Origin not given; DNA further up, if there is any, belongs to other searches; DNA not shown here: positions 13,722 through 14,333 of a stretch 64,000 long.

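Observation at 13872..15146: Small protein + TIR-domain protein cassette between hsdS and hsdR: candidate undescribed anti-phage module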

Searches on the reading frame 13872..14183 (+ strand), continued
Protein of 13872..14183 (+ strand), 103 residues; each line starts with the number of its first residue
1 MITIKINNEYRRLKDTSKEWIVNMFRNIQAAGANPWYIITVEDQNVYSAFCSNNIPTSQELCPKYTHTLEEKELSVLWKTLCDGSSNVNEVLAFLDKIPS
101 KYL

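Call 69: search_protein_families(library=pfam, proteins=[L102:534-1019:+, L088:6510-6908:+, L100:5365-5616:+, L084:4948-5988:+, L090:7288-7593:+, L103:4454-5266:+, L100:5704-6996:+], max_evalue=0.05)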
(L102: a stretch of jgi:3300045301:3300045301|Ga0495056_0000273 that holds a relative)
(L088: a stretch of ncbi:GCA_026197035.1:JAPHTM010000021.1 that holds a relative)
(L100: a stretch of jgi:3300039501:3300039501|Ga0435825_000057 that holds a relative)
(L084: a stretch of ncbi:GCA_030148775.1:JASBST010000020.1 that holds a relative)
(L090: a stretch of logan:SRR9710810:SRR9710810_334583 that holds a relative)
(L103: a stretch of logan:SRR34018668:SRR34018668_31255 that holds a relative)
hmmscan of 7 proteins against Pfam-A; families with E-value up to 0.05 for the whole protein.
L102:534-1019:+ (161 aa): 1 family
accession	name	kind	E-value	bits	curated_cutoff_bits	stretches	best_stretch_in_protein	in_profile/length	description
PF14829.11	GPAT_N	-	0.034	14.5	25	0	97-125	9-37/76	Glycerol-3-phosphate acyltransferase N-terminal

L088:6510-6908:+ (132 aa): 0 families

L100:5365-5616:+ (83 aa): 1 family
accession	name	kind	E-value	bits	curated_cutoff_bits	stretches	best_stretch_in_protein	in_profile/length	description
PF13280.12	WYL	-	0.00069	20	21.8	1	5-69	4-69/70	WYL domain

L084:4948-5988:+ (346 aa): 1 family
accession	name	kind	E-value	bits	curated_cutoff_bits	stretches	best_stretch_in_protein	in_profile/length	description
PF13271.11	DUF4062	-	4e-23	81.9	24.7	1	3-84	1-82/82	Domain of unknown function (DUF4062)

L090:7288-7593:+ (101 aa): 0 families

L103:4454-5266:+ (270 aa): 0 families

L100:5704-6996:+ (430 aa): 2 families
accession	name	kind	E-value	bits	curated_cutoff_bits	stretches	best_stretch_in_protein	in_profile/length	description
PF09903.14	DUF2130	-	2e-62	211.3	26.7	1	180-411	5-241/255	Uncharacterized protein conserved in bacteria (DUF2130)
PF22638.1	FlgK_D1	-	0.0048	17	28.6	0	358-408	44-94/233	Flagellar hook-associated protein FlgK helical domain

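Call 78: search_protein_families(library=phrogs, proteins=[window:13872-14183:+, P0140, L097:5001-5306:+], max_evalue=0.01)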
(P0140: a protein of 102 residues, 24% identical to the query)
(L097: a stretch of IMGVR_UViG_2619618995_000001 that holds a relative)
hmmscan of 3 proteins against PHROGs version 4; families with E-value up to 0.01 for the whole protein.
window:13872-14183:+ (103 aa): 0 families

P0140 (102 aa): 0 families

L097:5001-5306:+ (101 aa): 0 families

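Call 83: fold_search(model_id=the predicted structure, library=viral)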
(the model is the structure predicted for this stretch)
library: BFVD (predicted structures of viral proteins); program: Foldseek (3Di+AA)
matches with E <= 10: 350; with E <= 0.001: 0
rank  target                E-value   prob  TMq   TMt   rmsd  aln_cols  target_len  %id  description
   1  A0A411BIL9            6.1e-02  0.15  0.23  0.22  14.1       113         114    9  (no name in the UniProt tables at hand)
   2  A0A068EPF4            1.3e-01  0.23  0.25  0.27  11.7        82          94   15  Uncharacterized protein [Bacillus phage CP-51]
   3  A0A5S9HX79            1.3e-01  0.10  0.23  0.14  19.4       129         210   11  Uncharacterized protein [Tenacibaculum phage PTm1]
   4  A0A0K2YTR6            1.4e-01  0.72  0.34  0.48   3.1        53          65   17  Uncharacterized protein [Cowpox virus]
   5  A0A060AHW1            1.8e-01  0.18  0.31  0.32  11.7       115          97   17  (no name in the UniProt tables at hand)
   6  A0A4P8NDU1            2.5e-01  0.30  0.25  0.36   4.9        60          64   17  Uncharacterized protein [Salmonella phage Sepoy]
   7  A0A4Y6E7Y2            3.9e-01  0.21  0.27  0.17   9.0        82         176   15  (no name in the UniProt tables at hand)
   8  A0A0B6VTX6            4.7e-01  0.13  0.25  0.28   5.1        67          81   13  Uncharacterized protein [Edwardsiella phage PEi26]
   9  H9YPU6                5.0e-01  0.13  0.26  0.07  11.4       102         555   11  (no name in the UniProt tables at hand)
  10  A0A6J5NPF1            5.3e-01  0.11  0.30  0.19   9.9       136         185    9  Uncharacterized protein [uncultured Caudovirales phage]
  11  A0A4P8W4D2            6.9e-01  0.18  0.28  0.35   5.4        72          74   14  (no name in the UniProt tables at hand)
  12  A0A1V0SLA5            6.9e-01  0.07  0.21  0.15  12.5        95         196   20  Uncharacterized protein [Klosneuvirus KNV1]
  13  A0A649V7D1            7.8e-01  0.06  0.20  0.19  14.4        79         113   10  Uncharacterized protein [Gordonia phage Avazak]
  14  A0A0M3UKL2            8.3e-01  0.13  0.30  0.32  12.5        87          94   13  Uncharacterized protein [Mycobacterium phage Bricole]
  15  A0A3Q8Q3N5            8.3e-01  0.09  0.20  0.15   7.8        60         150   20  Uncharacterized protein [Sulfolobales Beppu filamentous phage 1]
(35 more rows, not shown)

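Call 97: search_dna_similar(query=P0140, collection=plasmids, mode=protein, max_evalue=0.001, max_rows=20)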
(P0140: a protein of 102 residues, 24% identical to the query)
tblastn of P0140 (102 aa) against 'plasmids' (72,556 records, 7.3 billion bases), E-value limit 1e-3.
No match.

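Call 98: search_dna_similar(query=P0140, collection=phages, mode=protein, max_evalue=0.001, max_rows=20)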
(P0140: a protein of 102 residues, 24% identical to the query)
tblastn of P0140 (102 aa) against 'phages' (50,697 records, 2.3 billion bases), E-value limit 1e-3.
Records with a match: 1; places in all: 1; records where one place covers at least 80% of the query: 1.
Best place of each record, by identity: <60% 1.
By first word of the organism name: Vibrio 1.
By host as written in the record: Vibrio parahaemolyticus strain CT4291 1.
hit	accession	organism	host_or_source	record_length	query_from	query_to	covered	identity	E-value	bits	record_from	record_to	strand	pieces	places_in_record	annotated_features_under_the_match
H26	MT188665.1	Vibrio phage vB_Vipa4291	Vibrio parahaemolyticus strain CT4291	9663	1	98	96%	34.7%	4e-13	69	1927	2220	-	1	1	hypothetical protein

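Call 100: get_annotated_region(hit=H26, flank=5000)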
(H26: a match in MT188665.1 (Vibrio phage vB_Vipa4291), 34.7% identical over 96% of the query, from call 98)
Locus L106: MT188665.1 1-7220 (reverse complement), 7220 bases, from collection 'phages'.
description: Vibrio phage vB_Vipa4291, complete genome.
organism: Vibrio phage vB_Vipa4291 (NCBI taxid 2729569)
taxonomy: Viruses; Monodnaviria; Loebvirae; Hofneiviricota; Faserviricetes; Tubulavirales; Inoviridae
host: Vibrio parahaemolyticus strain CT4291; source: -; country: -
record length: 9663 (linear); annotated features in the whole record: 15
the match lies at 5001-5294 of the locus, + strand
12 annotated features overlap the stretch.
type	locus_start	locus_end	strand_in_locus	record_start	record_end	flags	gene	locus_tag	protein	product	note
CDS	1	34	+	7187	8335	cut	-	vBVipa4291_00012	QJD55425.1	hypothetical protein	bacteriophage f237 ORF1; VP1551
CDS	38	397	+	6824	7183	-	-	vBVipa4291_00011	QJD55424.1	integrase-related protein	-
CDS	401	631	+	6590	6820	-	-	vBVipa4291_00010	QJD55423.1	hypothetical protein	bacteriophage f237 ORF3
CDS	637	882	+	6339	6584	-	-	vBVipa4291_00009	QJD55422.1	hypothetical protein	bacteriophage f237 ORF4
CDS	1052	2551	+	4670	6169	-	-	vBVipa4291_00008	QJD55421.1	hypothetical protein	bacteriophage f237 ORF5; VP1556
CDS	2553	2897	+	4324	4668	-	-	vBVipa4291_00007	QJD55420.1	accessory enterotoxin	accessory cholera enterotoxin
CDS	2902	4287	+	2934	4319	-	-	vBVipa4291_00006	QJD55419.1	zona occludens toxin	-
CDS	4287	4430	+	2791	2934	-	-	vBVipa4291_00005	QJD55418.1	hypothetical protein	-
CDS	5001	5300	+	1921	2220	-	-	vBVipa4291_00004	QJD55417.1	hypothetical protein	-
CDS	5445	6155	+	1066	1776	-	-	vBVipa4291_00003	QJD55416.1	DNA repair protein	-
CDS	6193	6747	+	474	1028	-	-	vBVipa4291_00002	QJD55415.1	hypothetical protein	-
CDS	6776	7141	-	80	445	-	-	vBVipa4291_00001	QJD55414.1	hypothetical protein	bacteriophage f237 ORF9; VP1562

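Call 101: search_protein_families(library=pfam, proteins=[L106:5445-6155:+, L106:6193-6747:+, L106:5001-5300:+, L096:3686-4225:+, L096:2581-3627:+, L098:4477-4911:+, L086:10080-11024:+], max_evalue=0.01)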
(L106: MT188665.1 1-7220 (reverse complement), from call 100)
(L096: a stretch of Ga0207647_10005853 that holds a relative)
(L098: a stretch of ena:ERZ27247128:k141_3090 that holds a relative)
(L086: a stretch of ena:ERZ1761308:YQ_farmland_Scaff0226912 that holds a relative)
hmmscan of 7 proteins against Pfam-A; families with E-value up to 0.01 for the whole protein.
L106:5445-6155:+ (236 aa): 1 family
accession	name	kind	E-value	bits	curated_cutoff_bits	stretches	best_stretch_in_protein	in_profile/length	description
PF13091.12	PLDc_2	-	1.3e-07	31.9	27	1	15-121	2-120/132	PLD-like domain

L106:6193-6747:+ (184 aa): 2 families
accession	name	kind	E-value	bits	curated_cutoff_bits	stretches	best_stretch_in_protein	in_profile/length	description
PF05901.16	Excalibur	-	3.1e-05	24.7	22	1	110-141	2-36/36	Excalibur calcium-binding domain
PF13827.11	DUF4189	-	0.00019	22.4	25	1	36-76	3-44/97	Domain of unknown function (DUF4189)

L106:5001-5300:+ (99 aa): 0 families

L096:3686-4225:+ (179 aa): 0 families

L096:2581-3627:+ (348 aa): 1 family
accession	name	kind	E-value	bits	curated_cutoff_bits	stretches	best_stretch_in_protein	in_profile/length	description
PF13271.11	DUF4062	-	4.6e-23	81.7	24.7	1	3-84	1-82/82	Domain of unknown function (DUF4062)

L098:4477-4911:+ (144 aa): 0 families

L086:10080-11024:+ (314 aa): 1 family
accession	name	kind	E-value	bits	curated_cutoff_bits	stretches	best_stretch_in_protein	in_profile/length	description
PF01155.25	HypA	-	0.0071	16.8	28.9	0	118-162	65-108/112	Hydrogenase/urease nickel incorporation, metallochaperone, hypA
